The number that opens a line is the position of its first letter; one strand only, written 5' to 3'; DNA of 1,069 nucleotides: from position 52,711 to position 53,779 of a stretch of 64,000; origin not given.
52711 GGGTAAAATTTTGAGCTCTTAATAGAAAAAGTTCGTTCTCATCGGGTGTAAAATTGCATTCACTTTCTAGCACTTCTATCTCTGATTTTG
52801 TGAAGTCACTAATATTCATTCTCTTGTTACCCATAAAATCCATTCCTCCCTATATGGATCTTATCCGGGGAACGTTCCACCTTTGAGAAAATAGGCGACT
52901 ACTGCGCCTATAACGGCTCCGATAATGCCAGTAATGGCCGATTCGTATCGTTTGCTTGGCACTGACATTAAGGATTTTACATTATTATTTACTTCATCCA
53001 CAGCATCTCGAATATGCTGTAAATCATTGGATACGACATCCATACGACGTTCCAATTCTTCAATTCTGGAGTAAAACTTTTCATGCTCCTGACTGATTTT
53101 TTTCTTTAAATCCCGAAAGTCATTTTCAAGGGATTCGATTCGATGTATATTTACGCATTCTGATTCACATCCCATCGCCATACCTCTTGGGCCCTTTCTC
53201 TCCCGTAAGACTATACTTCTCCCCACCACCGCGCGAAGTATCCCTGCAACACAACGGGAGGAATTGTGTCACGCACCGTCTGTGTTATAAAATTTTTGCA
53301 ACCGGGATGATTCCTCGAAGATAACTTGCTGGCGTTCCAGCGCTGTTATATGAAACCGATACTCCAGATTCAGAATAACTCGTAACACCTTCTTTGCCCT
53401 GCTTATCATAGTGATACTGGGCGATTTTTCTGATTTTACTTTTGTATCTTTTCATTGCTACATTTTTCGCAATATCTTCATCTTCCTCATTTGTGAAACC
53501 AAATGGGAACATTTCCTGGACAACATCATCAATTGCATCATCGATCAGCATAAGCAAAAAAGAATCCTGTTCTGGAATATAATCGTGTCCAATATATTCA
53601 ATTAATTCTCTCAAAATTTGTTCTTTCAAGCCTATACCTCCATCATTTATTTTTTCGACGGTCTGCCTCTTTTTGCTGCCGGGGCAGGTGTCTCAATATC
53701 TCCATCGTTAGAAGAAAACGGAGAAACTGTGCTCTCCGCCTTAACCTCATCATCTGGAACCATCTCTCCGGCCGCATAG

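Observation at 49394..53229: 3.9-kb block of compositionally bizarre genes inserted between head-connector and head-closure genes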

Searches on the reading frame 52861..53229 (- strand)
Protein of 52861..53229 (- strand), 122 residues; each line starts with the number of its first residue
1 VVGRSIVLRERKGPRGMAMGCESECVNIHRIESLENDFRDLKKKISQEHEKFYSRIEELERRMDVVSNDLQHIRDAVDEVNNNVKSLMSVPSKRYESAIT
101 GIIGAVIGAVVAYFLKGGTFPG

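Call 3: search_protein_families(library=pfam, proteins=[window:52861-53229:-], max_evalue=0.1)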
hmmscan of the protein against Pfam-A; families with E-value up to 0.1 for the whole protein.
window:52861-53229:- (122 aa): 44 families (the best 25 are shown)
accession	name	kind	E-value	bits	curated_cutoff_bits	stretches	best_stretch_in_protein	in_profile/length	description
PF06160.17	EzrA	-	3.8e-05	22.6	39.6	1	22-77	129-184/557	Septation ring formation regulator, EzrA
PF05377.16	FlaC_arch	-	5.6e-05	23.9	27.8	1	54-90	7-43/55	Flagella accessory protein C (FlaC)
PF23831.1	DUF7201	-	0.00081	19.6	27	1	30-98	28-96/142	Coiled-coil region of unknown function (DUF7201)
PF07889.17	DUF1664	-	0.0011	19.4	34.6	1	31-87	43-99/124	Protein of unknown function (DUF1664)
PF04513.17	Baculo_PEP_C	-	0.0015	19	38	1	31-105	40-114/140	Baculovirus polyhedron envelope protein, PEP, C terminus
PF06419.17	COG6_N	-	0.003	18.1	27.4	1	40-86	19-65/114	Conserved oligomeric complex COG6, N-terminal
PF04949.18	Transcrip_act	-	0.0037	17.6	27.5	1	45-90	56-101/154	Transcriptional activator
PF07246.16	Phlebovirus_NSM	-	0.0037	17.1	27.2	1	26-89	172-237/264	Phlebovirus nonstructural protein NS-M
PF01665.21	Rota_NSP3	-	0.004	16.7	25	1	41-107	156-227/311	Rotavirus non-structural protein NSP3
PF00261.25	Tropomyosin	-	0.0069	16.3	38.6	1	29-89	97-153/242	Tropomyosin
PF23203.1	KIF21A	-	0.007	16.6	28.5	1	34-89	46-104/161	KIF21A-like domain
PF23991.1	DUF7310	-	0.0094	16.9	40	1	43-82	26-65/83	Coiled-coil region of unknown function (DUF7310)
PF18265.6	Nas2_N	-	0.01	16.2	23.2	0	29-53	54-78/79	Nas2 N_terminal domain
PF24319.2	DUF7491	-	0.015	16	30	1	28-67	44-83/90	Coiled-coil region of unknown function (DUF7491)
PF02403.27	Seryl_tRNA_N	-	0.015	16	28.2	1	28-89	42-102/108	Seryl-tRNA synthetase N-terminal domain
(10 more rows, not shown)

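Call 4: search_protein_families(library=phrogs, proteins=[window:52861-53229:-], max_evalue=0.01)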
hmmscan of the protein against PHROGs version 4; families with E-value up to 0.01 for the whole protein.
window:52861-53229:- (122 aa): 11 families
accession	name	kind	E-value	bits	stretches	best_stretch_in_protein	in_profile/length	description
phrog_937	-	other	2.5e-08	35.2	1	20-115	2-111/115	hemolysin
phrog_1193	-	other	1.1e-07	32.8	1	43-116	2-68/76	hemolysin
phrog_2990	-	unknown function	3.4e-05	25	1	27-110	41-124/133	-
phrog_5962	-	unknown function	0.00068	21.2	1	29-89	26-87/109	-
phrog_26164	-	unknown function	0.0011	19.9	1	47-92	27-72/137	-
phrog_3349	-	unknown function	0.0013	19.9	1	23-87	42-105/129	-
phrog_18076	-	other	0.0031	18.9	1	27-87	40-100/106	hol-like chemotaxis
phrog_5553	-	unknown function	0.0038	18.5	1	30-87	50-110/114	-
phrog_6136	-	unknown function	0.0046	17.9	0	49-114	36-96/120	-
phrog_1863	-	unknown function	0.0047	17.8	0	29-78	44-96/97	-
phrog_1103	-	unknown function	0.005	17.9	0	70-112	21-68/80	-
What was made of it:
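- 52861..53181 (-): g1: XhlA-like coiled-coil protein with a C-terminal transmembrane helix. It is lysis-associated and often travels upstream of the cassette. The longest ORF begins at the GTG at 53229. phrog_937 'hemolysin' E 2.5e-8 and phrog_1193 E 1.1e-7 (call 4).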

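Call 42: search_protein_families(library=ncbifam, proteins=[window:52861-53229:-], max_evalue=1)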
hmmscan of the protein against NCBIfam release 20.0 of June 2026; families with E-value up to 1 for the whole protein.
window:52861-53229:- (122 aa): 34 families (the best 25 are shown)
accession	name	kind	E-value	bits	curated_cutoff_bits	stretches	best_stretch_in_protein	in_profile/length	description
NF047515.1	SpiroCoCo_C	equivalog_domain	0.00034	19.9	125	1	28-96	165-228/313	SpiroCoCo family coiled-coil protein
NF009648.0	PRK13182.1-4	equivalog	0.00055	20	170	1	26-89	82-149/184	chromosome-anchoring protein RacA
NF045487.1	ASRP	equivalog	0.0007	18.3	300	1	30-86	391-447/593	archaea-specific SMC-related protein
NF003034.1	PRK03918.1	equivalog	0.002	16.1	700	1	29-90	640-702/878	DNA double-strand break repair ATPase Rad50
TIGR04523.1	Mplasa_alph_rch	subfamily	0.0046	14.9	270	1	30-87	289-347/745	helix-rich protein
TIGR04527.1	mycoplas_twoTM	subfamily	0.0087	15.8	125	1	31-95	49-109/248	MG_279/MG_280 family protein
NF053563.1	Rkd4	equivalog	0.0099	14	860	1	29-89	350-405/747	arcadin-4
TIGR00414.1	serS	equivalog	0.013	14.5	301.65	1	27-91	42-107/418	serine--tRNA ligase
NF041034.1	Rad50_Sulf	equivalog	0.016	13.1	1000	1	31-89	456-514/872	DNA double-strand break repair ATPase Rad50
TIGR03319.1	RNase_Y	equivalog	0.021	13.3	454.35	1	31-89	64-122/514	ribonuclease Y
NF003413.0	PRK04778.1-7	equivalog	0.022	13.2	556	1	23-78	132-187/564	septation ring formation regulator EzrA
TIGR02168.1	SMC_prok_B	equivalog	0.031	12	567.35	1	51-85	169-203/1181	chromosome segregation protein SMC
TIGR02169.1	SMC_prok_A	equivalog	0.031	11.9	729.4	1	37-86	380-432/1165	chromosome segregation protein SMC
NF008173.0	PRK10920.1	equivalog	0.032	13.3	313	1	31-93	69-131/390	uroporphyrinogen-III C-methyltransferase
NF033928.1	alph_xenorhab_A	subfamily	0.04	13.2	125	1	29-112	143-225/339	alpha-xenorhabdolysin family binary toxin subunit A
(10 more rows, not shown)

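Call 75: search_protein_families(library=padloc, proteins=[window:52861-53229:-], max_evalue=0.01)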
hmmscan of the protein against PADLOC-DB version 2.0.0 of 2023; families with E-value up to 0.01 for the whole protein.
window:52861-53229:- (122 aa): 11 families
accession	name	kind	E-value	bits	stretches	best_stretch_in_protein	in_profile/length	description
PDLC02715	PbeC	-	0.0017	15.1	1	33-90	233-289/619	PbeC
PDLC00006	DruC1|DruC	-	0.0021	14.6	1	30-94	169-229/626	Unknown function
PDLC03859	LmuB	-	0.0034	14.6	1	30-87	347-482/611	-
PDLC03840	LeoA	-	0.0036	14.3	1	25-89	487-551/577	-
PDLC00503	JetC1|JetC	-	0.004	13.2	1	30-90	426-486/1146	DUF3584 domain; MukB-like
PDLC04886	PDC-S06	-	0.0052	13.6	1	27-87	407-467/727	-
PDLC03994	PD-Lambda-5_A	-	0.0054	13.6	1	30-94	414-479/508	-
PDLC00254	LmuB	-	0.0055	13.4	1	38-93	372-427/563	AAA ATPase domain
PDLC00606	ZorA1|ZorA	-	0.0064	13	1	31-89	450-508/636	MotA/ExbB/TolQ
PDLC03863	LmuB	-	0.0072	13.1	1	36-88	337-389/610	-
PDLC00025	DruG2|DruG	-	0.0085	12.7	1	29-93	359-429/704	Unknown function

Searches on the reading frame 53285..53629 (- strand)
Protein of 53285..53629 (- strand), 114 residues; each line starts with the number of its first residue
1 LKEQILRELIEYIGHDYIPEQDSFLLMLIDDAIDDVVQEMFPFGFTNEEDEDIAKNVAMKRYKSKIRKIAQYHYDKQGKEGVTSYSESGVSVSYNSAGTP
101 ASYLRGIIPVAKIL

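Call 3: search_protein_families(library=pfam, proteins=[window:53285-53629:-], max_evalue=0.1)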
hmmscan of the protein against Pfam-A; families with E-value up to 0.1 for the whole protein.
window:53285-53629:- (114 aa): 1 family
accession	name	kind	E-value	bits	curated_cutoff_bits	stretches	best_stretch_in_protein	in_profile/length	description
PF05135.19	Phage_connect_1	-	8.6e-07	29.7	21.2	1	14-96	14-87/101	Phage gp6-like head-tail connector protein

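Call 4: search_protein_families(library=phrogs, proteins=[window:53285-53629:-], max_evalue=0.01)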
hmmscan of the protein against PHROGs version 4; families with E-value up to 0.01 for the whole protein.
window:53285-53629:- (114 aa): 1 family
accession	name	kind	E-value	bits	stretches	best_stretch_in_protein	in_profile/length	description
phrog_132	-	connector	1.1e-06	29.6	1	1-97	8-90/124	head-tail adaptor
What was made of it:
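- Checked: The upstream gene, 53285-53629, is a gp6-like connector (PF05135, E 8.6e-7; phrog_132) (calls 3, 4).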
